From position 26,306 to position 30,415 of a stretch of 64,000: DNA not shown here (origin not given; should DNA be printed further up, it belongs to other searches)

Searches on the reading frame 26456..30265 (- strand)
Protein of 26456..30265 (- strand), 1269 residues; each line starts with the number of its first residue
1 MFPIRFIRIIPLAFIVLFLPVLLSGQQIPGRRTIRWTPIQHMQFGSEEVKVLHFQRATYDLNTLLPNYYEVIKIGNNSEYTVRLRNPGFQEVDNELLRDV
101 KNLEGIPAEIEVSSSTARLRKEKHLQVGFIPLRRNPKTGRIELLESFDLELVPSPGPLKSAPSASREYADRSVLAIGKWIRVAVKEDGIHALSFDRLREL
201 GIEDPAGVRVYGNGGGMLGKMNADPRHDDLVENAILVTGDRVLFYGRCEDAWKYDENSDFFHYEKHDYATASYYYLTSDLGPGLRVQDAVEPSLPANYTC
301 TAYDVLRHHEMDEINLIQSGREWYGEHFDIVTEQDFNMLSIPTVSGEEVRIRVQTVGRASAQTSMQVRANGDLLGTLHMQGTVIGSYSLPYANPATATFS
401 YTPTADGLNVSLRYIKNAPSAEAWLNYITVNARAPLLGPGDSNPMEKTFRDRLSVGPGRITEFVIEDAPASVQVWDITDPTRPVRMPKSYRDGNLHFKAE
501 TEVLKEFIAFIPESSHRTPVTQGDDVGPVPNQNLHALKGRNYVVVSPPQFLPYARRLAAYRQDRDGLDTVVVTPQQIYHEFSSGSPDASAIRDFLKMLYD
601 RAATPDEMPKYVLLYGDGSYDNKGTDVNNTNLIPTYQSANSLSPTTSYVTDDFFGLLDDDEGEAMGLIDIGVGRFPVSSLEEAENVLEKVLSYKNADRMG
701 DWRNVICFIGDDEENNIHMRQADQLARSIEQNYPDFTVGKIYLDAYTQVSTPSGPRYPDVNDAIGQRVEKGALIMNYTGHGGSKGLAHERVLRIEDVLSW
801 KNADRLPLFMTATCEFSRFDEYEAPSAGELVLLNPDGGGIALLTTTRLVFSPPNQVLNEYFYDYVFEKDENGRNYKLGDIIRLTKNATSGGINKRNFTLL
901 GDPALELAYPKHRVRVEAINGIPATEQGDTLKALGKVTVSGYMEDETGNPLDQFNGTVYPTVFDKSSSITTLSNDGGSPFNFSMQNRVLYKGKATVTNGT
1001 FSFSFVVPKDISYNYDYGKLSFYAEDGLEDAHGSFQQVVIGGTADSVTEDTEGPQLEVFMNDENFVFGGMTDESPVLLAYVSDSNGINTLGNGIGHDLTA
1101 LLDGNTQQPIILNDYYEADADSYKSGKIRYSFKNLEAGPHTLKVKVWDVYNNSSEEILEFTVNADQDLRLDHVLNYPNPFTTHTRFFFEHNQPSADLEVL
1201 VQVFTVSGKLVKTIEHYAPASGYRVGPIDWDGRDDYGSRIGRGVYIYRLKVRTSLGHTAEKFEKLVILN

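Call 18: search_protein_families(library=ncbifam, proteins=[window:26456-30265:-], max_evalue=1e-10)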
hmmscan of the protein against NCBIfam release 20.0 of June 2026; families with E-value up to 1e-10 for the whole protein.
window:26456-30265:- (1269 aa): 3 families
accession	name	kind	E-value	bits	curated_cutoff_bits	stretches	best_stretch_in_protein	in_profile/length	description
NF033707.1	T9SS_sortase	equivalog_domain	0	1342.7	420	1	173-1268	1-1095/1095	type IX secretion system sortase PorU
NF052324.1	PorU_rel_Nterm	equivalog_domain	1.8e-42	145.5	450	1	179-910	32-768/879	putative type IX secretion system sortase PorU2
NF052318.1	T9SS_sortase_N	equivalog_domain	1.9e-19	70.2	40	1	12-149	5-139/140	type IX secretion system sortase PorU, long form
